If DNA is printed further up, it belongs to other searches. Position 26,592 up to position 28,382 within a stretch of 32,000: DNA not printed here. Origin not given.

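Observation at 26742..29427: Three-gene operon: desaturase-family di-iron oxygenase fused to a Rieske ferredoxin, an esterase and a small ferredoxin, with no reductase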

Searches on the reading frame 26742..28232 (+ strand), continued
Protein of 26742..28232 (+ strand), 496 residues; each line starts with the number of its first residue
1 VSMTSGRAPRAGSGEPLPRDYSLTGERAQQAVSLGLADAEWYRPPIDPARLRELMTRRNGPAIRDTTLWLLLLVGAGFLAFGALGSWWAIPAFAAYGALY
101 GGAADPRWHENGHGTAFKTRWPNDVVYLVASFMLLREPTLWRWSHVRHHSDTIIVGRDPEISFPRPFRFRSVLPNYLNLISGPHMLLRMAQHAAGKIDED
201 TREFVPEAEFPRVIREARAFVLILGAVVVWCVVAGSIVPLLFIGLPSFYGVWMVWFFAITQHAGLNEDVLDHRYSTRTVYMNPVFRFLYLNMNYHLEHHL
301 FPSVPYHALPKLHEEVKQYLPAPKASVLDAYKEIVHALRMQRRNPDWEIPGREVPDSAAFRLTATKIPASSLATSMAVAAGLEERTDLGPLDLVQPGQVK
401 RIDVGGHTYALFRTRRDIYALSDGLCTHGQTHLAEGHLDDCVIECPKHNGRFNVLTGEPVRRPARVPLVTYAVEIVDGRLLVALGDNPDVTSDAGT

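Call 9: find_related_loci(query=A1, collection=genome_contigs, flank=6000)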
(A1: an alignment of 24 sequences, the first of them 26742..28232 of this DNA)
Query A1 (496 aa) in genome_contigs; peptide patterns used: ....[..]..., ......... (x = any residue, [..] = any of these).
600 stretches matched a pattern (row limit reached: there are more); 488 encode a relative of the query (tblastn E <= 1e-3); the best 80 are kept; 80 distinct loci.
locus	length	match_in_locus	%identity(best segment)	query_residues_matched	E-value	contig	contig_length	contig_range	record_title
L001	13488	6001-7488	83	2-496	0e+0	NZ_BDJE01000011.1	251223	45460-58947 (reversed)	Nocardioides sp. PD653-B2, whole genome shotgun sequence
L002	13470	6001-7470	82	1-489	0e+0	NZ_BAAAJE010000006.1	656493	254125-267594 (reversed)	Nocardioides aquiterrae strain JCM 11813 sequence06, whole genome shotgun sequence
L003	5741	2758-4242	84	2-496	0e+0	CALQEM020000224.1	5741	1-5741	MAG: Bifidobacterium breve isolate HRSG-H13-bin-111 genome assembly, contig: HRSG-H13-C24036, whole genome shotgun seque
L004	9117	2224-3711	81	2-496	0e+0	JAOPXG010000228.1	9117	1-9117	MAG: Nocardioides sp. isolate RYN_195 scaffold_2747062, whole genome shotgun sequence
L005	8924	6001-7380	65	18-484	0e+0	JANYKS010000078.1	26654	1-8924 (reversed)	MAG: Actinomycetes bacterium isolate GL140_5_metabinner_34 GL140_5_k141_922270, whole genome shotgun sequence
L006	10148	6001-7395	62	7-481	0e+0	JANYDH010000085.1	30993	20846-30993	MAG: Actinomycetes bacterium isolate 336R_metabinner_51 336R_k141_2498379, whole genome shotgun sequence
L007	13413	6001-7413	63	18-495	0e+0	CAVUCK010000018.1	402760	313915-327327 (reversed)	MAG: uncultured Acidimicrobiia bacterium isolate MFD02840.bin.3.481 genome assembly, contig: contig_21974, whole genome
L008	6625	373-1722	62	19-481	0e+0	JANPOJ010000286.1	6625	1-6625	MAG: Ilumatobacteraceae bacterium isolate VAR_87_metabat_130 VAR_87_k141_2435102, whole genome shotgun sequence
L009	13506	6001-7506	59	9-495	0e+0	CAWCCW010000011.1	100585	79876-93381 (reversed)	MAG: uncultured Acidimicrobiaceae bacterium isolate MFD04434.bin.2.36 genome assembly, contig: contig_30342, whole genom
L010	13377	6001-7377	62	19-481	0e+0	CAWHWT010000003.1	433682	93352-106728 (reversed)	MAG: uncultured Acidimicrobiia bacterium isolate MFD02360.bin.1.92 genome assembly, contig: contig_17304, whole genome s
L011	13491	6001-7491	60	2-485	0e+0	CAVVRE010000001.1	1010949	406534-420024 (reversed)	MAG: uncultured Acidimicrobiaceae bacterium isolate MFD02671.bin.2.82 genome assembly, contig: contig_10685, whole genom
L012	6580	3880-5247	61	19-484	0e+0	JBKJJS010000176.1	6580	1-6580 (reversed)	MAG: Ilumatobacteraceae bacterium isolate ant_bin.212 k117_4648881, whole genome shotgun sequence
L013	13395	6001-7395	66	19-487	0e+0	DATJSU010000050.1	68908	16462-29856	MAG TPA_asm: Acidimicrobiales bacterium isolate SMAG_U15001 k141_2651573, whole genome shotgun sequence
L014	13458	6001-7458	60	18-485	0e+0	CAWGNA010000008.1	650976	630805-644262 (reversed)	MAG: uncultured Acidimicrobiaceae bacterium isolate MFD01138.bin.2.62 genome assembly, contig: contig_27114, whole genom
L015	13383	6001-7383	63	20-484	0e+0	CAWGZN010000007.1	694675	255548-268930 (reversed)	MAG: uncultured Acidimicrobiia bacterium isolate MFD02360.bin.2.145 genome assembly, contig: contig_16942, whole genome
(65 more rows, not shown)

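Call 26: search_dna_similar(query=window:26742-28232:+, collection=plasmids, mode=protein, max_rows=30)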
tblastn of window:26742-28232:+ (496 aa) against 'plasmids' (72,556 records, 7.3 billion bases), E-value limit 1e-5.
Records with a match: 492; places in all: 570; records where one place covers at least 80% of the query: 267.
Best place of each record, by identity: <60% 492.
By first word of the organism name: Rhizobium 154; Sinorhizobium 104; Pseudosulfitobacter 38; Bradyrhizobium 16; Pseudomonas 14; Burkholderia 12; Ensifer 10; Paraburkholderia 10; Mesorhizobium 9; Novosphingobium 9; and 52 more.
By predicted mobility (MOB-suite, as given by PLSDB): non-mobilizable 213; conjugative 151; mobilizable 128.
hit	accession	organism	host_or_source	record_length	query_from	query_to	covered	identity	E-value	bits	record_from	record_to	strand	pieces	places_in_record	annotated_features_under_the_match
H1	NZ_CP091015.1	Burkholderia cenocepacia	-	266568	19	484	94%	48.2%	2e-115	381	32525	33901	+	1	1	fatty acid desaturase family protein | non-heme iron oxygenase ferredoxin subunit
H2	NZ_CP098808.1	Ensifer adhaerens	whole organism,soil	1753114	8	485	96%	46.8%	5e-121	397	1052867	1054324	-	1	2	none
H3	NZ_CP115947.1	Ralstonia solanacearum MolK2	Musa sp.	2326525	15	484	92%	49.1%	2e-103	404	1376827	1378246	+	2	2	record has no annotation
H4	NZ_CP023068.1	Sinorhizobium sojae CCBAU 05684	G.max,nodule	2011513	12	484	91%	49.6%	1e-108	420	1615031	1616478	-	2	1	record has no annotation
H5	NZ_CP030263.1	Ensifer adhaerens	Zea mays,whole organism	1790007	8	485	96%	46.5%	1e-121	399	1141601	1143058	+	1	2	none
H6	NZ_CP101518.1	Ensifer adhaerens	cell cuture,rhizosphere soil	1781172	8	484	96%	46.6%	1e-120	396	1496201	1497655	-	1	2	none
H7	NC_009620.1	Sinorhizobium medicae WSM419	-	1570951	3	484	91%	49.3%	2e-90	396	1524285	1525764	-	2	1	none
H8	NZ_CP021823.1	Sinorhizobium meliloti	Medicago truncatula,Single Cell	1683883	2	495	92%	48.4%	9e-90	389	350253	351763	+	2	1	none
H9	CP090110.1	Rhizobium leguminosarum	Trifolium ambiguum,Cell culture,Plant ...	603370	5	488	94%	47.5%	5e-106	411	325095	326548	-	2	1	fatty acid desaturase family protein | MocE family 2Fe-2S type ferredoxin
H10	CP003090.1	Burkholderia sp. YI23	-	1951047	3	484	90%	49.7%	1e-104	408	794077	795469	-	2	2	fatty acid desaturase | Rieske (2Fe-2S) domain-containing protein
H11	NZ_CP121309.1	Ensifer adhaerens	bacterial colony,soil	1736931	8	485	96%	46.2%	2e-122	402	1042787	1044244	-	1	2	none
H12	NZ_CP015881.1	Ensifer adhaerens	silty clay loam soil (pH 6.1)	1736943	8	485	96%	46.2%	2e-122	402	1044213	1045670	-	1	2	none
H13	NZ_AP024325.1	Caballeronia sp. NK8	-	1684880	19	494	94%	47.2%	8e-105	407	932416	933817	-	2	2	none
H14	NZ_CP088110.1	Sinorhizobium medicae WSM1115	cell culture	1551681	3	484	91%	49.1%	2e-90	395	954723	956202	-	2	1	none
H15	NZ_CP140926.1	Sinorhizobium medicae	Medicago lupulina,whole organism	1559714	3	484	91%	49.1%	2e-90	395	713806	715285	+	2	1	none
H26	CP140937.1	Sinorhizobium meliloti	Medicago lupulina,whole organism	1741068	19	496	96%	45.8%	1e-112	373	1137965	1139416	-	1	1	fatty acid desaturase family protein | MocE family 2Fe-2S type ferredoxin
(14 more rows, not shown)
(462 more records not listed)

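Call 27: get_annotated_region(hit=H26, flank=8000)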
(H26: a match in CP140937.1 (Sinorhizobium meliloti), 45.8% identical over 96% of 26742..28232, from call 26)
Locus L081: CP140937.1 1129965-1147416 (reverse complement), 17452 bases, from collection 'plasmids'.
description: Sinorhizobium meliloti strain ml21 plasmid pSymB, complete sequence
organism: Sinorhizobium meliloti (NCBI taxid 382)
taxonomy: Bacteria; Pseudomonadota; Alphaproteobacteria; Hyphomicrobiales; Rhizobiaceae; Sinorhizobium; Sinorhizobium meliloti
host: -; source: Medicago lupulina,whole organism; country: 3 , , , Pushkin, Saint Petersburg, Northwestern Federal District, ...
typing (MOB-suite, as given by PLSDB): mobilizable; relaxase MOBQ
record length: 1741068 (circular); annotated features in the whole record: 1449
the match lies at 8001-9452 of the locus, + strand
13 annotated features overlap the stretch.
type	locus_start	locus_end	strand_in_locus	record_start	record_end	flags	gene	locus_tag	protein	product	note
CDS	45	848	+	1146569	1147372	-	-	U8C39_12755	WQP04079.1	response regulator transcription factor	-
CDS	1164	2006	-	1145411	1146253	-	-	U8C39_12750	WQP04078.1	Hint domain-containing protein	-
CDS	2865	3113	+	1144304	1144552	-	-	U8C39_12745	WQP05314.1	hypothetical protein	-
CDS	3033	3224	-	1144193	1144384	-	-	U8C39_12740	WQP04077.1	hypothetical protein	-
CDS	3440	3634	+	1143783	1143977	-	-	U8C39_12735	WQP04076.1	hypothetical protein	-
CDS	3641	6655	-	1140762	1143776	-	-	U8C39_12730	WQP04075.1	AsmA family protein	-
CDS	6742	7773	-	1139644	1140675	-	-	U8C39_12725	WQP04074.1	LacI family DNA-binding transcriptional regulator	-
CDS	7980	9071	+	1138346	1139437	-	-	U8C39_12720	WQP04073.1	fatty acid desaturase family protein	-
CDS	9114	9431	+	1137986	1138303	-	-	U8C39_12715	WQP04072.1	MocE family 2Fe-2S type ferredoxin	-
CDS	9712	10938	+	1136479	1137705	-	-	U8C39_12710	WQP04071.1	FAD-dependent oxidoreductase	-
CDS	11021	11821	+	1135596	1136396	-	-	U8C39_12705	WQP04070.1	3-methyl-2-oxobutanoate hydroxymethyltransferase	-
CDS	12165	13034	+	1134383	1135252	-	-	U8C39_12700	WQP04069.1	tyrosine-type recombinase/integrase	-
CDS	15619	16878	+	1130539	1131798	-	ltrA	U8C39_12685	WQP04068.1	group II intron reverse transcriptase/maturase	-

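Call 28: get_annotated_region(hit=H1, flank=8000)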
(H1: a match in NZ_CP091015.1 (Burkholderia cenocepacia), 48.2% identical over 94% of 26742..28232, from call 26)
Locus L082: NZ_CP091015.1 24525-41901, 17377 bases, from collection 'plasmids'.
description: Burkholderia cenocepacia strain CMCC(B)23006 plasmid unnamed3, complete sequence
organism: Burkholderia cenocepacia (NCBI taxid 95486)
taxonomy: Bacteria; Pseudomonadota; Betaproteobacteria; Burkholderiales; Burkholderiaceae; Burkholderia; Burkholderia cenocepacia
host: -; source: -; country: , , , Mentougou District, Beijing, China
typing (MOB-suite, as given by PLSDB): conjugative; replicon rep_cluster_1398; relaxase MOBH; mating-pair formation MPF_T
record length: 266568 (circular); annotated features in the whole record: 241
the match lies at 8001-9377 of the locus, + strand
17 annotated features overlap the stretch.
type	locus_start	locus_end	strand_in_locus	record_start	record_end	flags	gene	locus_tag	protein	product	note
CDS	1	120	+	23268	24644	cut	-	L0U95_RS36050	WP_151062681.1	MFS transporter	GO:0055085 - transmembrane transport [Evidence IEA]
CDS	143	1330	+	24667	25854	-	-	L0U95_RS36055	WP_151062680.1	mandelate racemase/muconate lactonizing enzyme family protein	-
CDS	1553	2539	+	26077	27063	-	-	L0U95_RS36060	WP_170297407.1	amidohydrolase family protein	-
CDS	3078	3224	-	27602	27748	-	-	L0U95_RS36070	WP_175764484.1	hypothetical protein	-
CDS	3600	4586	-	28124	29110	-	iolG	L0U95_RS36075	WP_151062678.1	inositol 2-dehydrogenase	GO:0019310 - inositol catabolic process [Evidence IEA]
CDS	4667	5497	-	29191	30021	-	-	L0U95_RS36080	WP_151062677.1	TIM barrel protein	-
CDS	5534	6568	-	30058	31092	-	-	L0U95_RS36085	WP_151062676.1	xylose isomerase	-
CDS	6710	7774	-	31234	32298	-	-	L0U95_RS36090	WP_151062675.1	LacI family DNA-binding transcriptional regulator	-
CDS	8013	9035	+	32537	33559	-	-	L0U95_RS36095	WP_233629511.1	fatty acid desaturase family protein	-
CDS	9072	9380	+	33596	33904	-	-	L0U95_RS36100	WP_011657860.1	non-heme iron oxygenase ferredoxin subunit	-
CDS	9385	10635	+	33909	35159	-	-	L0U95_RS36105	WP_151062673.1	FAD-dependent oxidoreductase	-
CDS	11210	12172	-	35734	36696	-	-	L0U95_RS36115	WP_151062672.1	D-glycerate dehydrogenase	-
CDS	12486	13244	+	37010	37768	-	-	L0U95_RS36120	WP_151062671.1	SDR family oxidoreductase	-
CDS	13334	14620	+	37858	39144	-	-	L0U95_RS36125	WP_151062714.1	MFS transporter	GO:0055085 - transmembrane transport [Evidence IEA]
CDS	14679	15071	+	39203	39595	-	-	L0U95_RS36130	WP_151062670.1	VOC family protein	-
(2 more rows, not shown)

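Call 30: search_protein_families(library=pfam, proteins=[L001:4702-5145:-, L001:5230-5826:+, L001:8749-9393:+, L001:9350-10711:+, L001:12390-13310:+, L006:5722-6036:+, L006:8622-10007:+, L002:4740-5381:+, L002:5372-5878:-, L006:4782-5720:+], max_evalue=0.001)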
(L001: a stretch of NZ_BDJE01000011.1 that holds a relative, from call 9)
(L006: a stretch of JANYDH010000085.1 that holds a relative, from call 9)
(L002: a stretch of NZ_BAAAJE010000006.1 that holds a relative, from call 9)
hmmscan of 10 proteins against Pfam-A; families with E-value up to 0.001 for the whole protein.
L001:4702-5145:- (147 aa): 0 families

L001:5230-5826:+ (198 aa): 1 family
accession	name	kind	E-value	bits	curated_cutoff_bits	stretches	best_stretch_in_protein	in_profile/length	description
PF18933.6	PsbP_2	-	9.9e-05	22.9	27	1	48-194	33-182/184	PsbP-like protein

L001:8749-9393:+ (214 aa): 1 family
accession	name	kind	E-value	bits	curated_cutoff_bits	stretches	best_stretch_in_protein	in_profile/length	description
PF01081.25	Aldolase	-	4.9e-66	222.3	27.8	1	8-202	1-195/196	KDPG and KHG aldolase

L001:9350-10711:+ (453 aa): 1 family
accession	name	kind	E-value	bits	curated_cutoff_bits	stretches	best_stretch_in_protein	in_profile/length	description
PF00480.26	ROK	-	1.3e-57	196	22.9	1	117-428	2-293/294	ROK family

L001:12390-13310:+ (306 aa): 1 family
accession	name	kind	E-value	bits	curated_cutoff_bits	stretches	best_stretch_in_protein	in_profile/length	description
PF01261.30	AP_endonuc_2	-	4.3e-33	115.5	31.1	1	19-295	1-245/249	Xylose isomerase-like TIM barrel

L006:5722-6036:+ (104 aa): 1 family
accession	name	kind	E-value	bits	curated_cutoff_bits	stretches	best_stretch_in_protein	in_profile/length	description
PF03992.22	ABM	-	4.8e-17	62.3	23.1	1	6-79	2-76/78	Antibiotic biosynthesis monooxygenase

L006:8622-10007:+ (461 aa): 2 families
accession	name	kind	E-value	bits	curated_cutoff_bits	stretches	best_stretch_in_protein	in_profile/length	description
PF13701.12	DDE_Tnp_1_4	-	2.1e-43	148.6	34.7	1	26-457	8-434/435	Transposase DDE domain group 1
PF01609.27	DDE_Tnp_1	-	1e-19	71.5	23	1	154-392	5-200/200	Transposase DDE domain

L002:4740-5381:+ (213 aa): 0 families

L002:5372-5878:- (168 aa): 1 family
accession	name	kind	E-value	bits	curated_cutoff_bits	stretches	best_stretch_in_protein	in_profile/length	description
PF22552.1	TY-Chap3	-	1.4e-15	58.5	27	1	28-157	4-112/117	T3SS (YopN, CesT) and YbjN peptide-binding chaperone 3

L006:4782-5720:+ (312 aa): 1 family
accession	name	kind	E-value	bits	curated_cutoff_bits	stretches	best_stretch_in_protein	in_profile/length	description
PF01261.30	AP_endonuc_2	-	5.7e-30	105.3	31.1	1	27-303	3-247/249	Xylose isomerase-like TIM barrel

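Call 37: find_encoding_contigs(protein=P0002, flank=10000, max_places=3)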
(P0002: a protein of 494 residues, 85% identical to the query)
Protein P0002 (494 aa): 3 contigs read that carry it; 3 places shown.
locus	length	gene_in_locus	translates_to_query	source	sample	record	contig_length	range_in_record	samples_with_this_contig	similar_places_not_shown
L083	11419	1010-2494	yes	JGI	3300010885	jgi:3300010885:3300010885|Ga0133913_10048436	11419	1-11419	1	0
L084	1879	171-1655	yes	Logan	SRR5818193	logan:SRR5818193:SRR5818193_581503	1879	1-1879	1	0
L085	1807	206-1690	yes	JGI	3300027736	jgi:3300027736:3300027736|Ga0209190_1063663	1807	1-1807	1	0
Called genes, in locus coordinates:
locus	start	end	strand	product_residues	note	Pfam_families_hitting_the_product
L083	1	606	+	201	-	?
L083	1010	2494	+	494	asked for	PF00487:FA_desaturase, PF00355:Rieske, PF13806:Rieske_2 (weak)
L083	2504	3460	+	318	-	PF00135:COesterase, PF20434:BD-FAE, PF07859:Abhydrolase_3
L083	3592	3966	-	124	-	-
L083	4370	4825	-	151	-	-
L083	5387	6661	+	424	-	PF13407:Peripla_BP_4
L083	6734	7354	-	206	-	PF01081:Aldolase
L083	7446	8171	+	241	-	PF00106:adh_short, PF08659:KR, PF01370:Epimerase, PF13561:adh_short_C2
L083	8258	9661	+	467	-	PF10797:YhfT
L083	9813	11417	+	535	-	?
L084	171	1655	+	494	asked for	PF00487:FA_desaturase, PF00355:Rieske, PF13806:Rieske_2 (weak)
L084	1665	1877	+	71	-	?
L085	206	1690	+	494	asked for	PF00487:FA_desaturase, PF00355:Rieske, PF13806:Rieske_2 (weak)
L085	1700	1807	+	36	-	?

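Call 38: find_encoding_contigs(protein=P0005, flank=10000, max_places=3)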
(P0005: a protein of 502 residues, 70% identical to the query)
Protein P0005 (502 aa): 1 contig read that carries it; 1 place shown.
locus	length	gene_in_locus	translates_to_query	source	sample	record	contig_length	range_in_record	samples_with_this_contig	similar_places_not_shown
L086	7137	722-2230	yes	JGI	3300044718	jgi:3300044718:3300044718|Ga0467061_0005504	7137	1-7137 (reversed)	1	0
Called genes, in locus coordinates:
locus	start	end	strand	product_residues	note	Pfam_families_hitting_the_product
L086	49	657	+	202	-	PF01261:AP_endonuc_2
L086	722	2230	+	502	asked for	PF00487:FA_desaturase, PF00355:Rieske, PF13806:Rieske_2 (weak)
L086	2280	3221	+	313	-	PF00135:COesterase, PF20434:BD-FAE, PF07859:Abhydrolase_3, PF00326:Peptidase_S9 (weak)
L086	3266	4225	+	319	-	PF00111:Fer2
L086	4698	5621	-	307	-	PF00892:EamA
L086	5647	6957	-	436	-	PF07690:MFS_1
